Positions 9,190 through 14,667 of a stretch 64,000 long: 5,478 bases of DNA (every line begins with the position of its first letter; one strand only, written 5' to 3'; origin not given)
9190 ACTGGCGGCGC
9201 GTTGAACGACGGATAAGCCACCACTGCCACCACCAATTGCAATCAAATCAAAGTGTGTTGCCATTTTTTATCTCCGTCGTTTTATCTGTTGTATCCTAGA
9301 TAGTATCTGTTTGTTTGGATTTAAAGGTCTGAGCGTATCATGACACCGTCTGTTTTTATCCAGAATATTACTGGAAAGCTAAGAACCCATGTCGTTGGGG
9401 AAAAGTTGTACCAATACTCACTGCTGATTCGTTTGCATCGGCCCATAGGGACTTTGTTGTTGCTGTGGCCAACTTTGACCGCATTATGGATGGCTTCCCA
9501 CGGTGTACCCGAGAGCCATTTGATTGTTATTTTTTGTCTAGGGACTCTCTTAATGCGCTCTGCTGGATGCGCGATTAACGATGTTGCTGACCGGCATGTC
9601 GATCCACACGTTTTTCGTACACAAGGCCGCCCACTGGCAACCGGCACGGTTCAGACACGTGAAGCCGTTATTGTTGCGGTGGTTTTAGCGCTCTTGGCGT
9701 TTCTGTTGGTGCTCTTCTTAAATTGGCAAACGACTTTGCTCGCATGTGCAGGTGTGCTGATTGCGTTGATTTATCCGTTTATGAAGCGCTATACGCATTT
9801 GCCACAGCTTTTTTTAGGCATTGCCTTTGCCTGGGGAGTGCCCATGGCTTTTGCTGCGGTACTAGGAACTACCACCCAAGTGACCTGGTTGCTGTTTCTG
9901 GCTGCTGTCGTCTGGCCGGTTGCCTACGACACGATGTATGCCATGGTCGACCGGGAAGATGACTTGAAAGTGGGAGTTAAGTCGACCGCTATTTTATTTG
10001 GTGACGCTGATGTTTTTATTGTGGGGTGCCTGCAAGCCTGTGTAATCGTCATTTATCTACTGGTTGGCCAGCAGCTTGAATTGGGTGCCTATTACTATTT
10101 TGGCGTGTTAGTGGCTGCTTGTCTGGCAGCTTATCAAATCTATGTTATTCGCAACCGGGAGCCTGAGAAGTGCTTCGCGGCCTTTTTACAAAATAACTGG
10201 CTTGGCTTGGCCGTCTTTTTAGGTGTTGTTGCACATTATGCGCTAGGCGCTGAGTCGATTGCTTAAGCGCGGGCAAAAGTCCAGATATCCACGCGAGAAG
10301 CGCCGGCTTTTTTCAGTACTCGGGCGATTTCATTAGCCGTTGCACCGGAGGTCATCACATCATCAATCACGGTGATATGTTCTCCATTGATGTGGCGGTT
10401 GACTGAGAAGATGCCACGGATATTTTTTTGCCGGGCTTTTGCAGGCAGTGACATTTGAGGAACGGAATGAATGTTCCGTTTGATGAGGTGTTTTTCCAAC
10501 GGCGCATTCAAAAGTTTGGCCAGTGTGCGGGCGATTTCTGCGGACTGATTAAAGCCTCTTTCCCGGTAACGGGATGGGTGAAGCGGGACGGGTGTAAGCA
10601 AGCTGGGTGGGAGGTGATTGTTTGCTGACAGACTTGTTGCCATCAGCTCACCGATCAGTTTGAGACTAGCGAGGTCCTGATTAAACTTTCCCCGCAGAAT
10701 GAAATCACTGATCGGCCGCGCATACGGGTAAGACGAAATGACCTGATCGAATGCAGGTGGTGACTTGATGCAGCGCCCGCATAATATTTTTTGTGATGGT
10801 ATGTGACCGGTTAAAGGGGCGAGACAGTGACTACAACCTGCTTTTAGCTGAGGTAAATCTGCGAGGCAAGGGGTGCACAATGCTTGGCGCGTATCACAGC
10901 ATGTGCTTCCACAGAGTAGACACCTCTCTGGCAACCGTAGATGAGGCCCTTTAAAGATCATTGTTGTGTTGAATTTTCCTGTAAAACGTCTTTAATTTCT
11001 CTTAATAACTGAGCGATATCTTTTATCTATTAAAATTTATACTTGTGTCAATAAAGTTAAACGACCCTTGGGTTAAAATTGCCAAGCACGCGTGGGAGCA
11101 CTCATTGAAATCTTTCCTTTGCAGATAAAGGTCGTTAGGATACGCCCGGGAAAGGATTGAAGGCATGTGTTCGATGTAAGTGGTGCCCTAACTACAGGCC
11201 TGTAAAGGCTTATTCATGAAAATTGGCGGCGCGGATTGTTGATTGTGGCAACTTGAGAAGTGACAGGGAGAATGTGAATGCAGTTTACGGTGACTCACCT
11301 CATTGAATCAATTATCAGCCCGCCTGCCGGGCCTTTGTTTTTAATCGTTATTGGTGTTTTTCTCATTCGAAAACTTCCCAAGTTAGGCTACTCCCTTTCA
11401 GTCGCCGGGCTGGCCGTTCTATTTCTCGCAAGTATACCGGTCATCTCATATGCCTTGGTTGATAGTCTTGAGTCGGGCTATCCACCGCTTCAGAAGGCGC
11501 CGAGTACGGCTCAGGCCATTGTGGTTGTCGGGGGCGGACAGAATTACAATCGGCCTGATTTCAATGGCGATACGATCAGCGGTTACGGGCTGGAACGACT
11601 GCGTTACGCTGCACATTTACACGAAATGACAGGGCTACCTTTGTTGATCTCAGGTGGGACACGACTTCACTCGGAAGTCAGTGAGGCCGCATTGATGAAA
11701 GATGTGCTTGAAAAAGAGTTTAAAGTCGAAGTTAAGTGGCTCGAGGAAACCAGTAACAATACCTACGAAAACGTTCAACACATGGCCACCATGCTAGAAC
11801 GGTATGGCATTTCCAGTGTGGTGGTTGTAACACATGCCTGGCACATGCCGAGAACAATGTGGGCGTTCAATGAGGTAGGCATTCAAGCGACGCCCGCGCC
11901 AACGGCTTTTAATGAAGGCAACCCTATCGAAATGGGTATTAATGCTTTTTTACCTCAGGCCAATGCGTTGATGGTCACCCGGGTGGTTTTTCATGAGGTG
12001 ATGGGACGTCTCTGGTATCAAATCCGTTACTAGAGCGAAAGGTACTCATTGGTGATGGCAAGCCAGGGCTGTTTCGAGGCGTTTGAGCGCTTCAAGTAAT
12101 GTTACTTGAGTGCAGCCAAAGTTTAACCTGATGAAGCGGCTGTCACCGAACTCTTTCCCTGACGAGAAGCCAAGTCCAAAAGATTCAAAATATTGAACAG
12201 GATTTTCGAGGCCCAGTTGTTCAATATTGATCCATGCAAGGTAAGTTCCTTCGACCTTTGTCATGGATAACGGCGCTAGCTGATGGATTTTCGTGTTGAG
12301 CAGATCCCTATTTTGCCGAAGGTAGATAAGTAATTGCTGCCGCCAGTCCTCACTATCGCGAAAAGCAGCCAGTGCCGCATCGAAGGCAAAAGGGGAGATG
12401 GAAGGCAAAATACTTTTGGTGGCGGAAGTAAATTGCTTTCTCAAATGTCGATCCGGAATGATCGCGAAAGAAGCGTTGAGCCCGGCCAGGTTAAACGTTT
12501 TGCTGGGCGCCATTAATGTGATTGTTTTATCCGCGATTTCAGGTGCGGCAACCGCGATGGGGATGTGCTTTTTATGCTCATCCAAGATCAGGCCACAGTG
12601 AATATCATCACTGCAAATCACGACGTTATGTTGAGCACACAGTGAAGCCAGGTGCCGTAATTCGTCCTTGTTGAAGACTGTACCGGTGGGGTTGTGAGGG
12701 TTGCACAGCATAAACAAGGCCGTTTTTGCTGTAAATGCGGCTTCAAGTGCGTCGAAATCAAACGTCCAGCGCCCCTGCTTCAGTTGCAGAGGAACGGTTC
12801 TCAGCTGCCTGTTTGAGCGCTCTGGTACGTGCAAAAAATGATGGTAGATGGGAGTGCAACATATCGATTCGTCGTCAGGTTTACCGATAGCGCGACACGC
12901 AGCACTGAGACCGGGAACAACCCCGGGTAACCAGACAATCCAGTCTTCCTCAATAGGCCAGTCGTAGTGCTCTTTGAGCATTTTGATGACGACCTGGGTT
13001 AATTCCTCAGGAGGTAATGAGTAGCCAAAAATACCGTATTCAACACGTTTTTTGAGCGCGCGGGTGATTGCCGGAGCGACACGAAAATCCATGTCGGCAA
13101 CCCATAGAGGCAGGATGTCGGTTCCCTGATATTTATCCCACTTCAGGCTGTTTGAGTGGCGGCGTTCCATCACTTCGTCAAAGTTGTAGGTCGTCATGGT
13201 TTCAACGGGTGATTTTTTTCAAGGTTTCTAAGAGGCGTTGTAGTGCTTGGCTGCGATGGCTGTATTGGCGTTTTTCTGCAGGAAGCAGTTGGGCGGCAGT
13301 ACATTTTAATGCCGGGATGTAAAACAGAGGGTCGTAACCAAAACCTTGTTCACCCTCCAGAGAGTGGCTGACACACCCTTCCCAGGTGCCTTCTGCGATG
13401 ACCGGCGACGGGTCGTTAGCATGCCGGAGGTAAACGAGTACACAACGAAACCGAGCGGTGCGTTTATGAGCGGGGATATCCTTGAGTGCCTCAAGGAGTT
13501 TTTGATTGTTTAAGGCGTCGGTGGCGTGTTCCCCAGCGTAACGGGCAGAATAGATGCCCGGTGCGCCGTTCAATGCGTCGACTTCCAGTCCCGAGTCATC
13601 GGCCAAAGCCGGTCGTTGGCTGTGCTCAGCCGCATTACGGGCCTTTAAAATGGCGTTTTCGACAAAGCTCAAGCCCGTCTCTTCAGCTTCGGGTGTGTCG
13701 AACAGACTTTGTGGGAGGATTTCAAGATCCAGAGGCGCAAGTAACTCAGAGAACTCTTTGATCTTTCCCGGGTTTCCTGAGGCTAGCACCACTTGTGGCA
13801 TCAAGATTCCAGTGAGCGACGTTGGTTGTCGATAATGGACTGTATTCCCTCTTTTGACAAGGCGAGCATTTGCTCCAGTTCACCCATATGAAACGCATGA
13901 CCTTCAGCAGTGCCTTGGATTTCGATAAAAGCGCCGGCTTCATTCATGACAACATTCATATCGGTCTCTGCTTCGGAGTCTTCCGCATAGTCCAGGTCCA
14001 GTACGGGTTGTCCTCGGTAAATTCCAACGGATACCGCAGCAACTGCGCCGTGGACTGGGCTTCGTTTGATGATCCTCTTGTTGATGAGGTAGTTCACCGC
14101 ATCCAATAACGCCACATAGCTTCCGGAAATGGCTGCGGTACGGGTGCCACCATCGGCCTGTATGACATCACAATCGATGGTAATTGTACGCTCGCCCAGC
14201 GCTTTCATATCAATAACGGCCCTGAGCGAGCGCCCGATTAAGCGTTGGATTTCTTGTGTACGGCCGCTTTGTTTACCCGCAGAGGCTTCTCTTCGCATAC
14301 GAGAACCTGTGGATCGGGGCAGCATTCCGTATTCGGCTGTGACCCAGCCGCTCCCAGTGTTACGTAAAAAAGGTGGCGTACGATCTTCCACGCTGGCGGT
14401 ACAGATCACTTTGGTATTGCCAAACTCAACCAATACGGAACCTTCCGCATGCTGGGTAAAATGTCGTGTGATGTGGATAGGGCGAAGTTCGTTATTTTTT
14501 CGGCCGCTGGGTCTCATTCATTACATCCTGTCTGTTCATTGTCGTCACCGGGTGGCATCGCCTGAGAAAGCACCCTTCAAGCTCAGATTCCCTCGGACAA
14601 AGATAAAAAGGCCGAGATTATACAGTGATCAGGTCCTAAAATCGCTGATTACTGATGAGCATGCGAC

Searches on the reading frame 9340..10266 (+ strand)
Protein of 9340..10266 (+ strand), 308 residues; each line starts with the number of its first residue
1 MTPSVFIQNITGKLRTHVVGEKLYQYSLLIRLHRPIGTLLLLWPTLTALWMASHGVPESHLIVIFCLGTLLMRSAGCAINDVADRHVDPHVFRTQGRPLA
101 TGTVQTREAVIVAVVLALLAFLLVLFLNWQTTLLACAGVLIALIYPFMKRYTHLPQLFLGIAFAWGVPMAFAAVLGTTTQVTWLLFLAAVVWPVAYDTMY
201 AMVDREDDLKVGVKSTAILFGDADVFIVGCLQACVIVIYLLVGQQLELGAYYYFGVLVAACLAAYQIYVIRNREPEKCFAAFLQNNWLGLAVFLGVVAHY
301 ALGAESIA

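Call 34: search_protein_families(library=pfam, proteins=[window:9340-10266:+], max_evalue=0.00001)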
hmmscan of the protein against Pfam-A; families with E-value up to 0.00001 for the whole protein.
window:9340-10266:+ (308 aa): 1 family
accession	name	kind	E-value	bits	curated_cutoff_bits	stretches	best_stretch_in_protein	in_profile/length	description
PF01040.23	UbiA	-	7.5e-67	225.7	34.2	1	41-284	1-245/250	UbiA prenyltransferase family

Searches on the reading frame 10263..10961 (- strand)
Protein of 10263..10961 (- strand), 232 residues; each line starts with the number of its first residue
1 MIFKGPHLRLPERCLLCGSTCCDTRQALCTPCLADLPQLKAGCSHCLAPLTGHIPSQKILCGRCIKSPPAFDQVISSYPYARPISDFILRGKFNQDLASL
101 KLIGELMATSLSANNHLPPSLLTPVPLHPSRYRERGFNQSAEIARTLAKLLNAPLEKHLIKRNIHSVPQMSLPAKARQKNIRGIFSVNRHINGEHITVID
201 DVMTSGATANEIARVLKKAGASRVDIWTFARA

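Call 34: search_protein_families(library=pfam, proteins=[window:10263-10961:-], max_evalue=0.00001)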
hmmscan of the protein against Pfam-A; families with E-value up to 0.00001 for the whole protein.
window:10263-10961:- (232 aa): 1 family
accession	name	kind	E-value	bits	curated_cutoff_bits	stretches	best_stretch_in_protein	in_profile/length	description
PF00156.33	Pribosyltran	-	4.2e-06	26.6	26.3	1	141-230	41-124/158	Phosphoribosyl transferase domain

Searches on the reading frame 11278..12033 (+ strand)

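Call 35: search_protein_families(library=pfam, proteins=[window:11278-12033:+], max_evalue=0.00001)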
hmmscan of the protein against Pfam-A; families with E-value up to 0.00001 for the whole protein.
window:11278-12033:+ (251 aa): 1 family
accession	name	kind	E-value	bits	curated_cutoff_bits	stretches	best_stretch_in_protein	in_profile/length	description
PF02698.23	DUF218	-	3.6e-29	101.8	27.6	1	79-243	1-133/133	DUF218 domain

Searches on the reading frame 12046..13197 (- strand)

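Call 35: search_protein_families(library=pfam, proteins=[window:12046-13197:-], max_evalue=0.00001)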
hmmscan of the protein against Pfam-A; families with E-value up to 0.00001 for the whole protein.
window:12046-13197:- (383 aa): 1 family
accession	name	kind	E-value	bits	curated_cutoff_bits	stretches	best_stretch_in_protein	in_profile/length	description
PF00155.27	Aminotran_1_2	-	1.3e-34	120.4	19.7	1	28-374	3-361/361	Aminotransferase class I and II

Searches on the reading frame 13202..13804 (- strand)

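Call 35: search_protein_families(library=pfam, proteins=[window:13202-13804:-], max_evalue=0.00001)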
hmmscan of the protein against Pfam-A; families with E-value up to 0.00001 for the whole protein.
window:13202-13804:- (200 aa): 1 family
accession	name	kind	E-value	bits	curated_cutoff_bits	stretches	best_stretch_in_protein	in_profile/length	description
PF01725.21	Ham1p_like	-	5.5e-63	212.7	22.5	1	5-193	1-185/186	Ham1 family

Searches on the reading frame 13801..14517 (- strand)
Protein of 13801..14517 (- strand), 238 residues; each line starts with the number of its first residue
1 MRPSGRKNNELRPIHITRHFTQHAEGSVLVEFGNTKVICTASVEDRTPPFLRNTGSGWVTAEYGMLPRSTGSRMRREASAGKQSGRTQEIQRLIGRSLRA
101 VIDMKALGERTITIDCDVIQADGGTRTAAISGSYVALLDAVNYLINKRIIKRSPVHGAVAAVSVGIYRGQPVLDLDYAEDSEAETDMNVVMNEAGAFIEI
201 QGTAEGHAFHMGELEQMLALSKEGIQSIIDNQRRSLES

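Call 35: search_protein_families(library=pfam, proteins=[window:13801-14517:-], max_evalue=0.00001)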
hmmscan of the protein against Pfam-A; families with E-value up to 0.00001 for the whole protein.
window:13801-14517:- (238 aa): 2 families
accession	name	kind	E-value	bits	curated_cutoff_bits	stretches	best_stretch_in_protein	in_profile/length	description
PF01138.27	RNase_PH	-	1.4e-30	106.8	25.5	1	10-140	1-127/130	3' exoribonuclease family, domain 1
PF03725.20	RNase_PH_C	-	8.1e-14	51.8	20.8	1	158-224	2-67/67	3' exoribonuclease family, domain 2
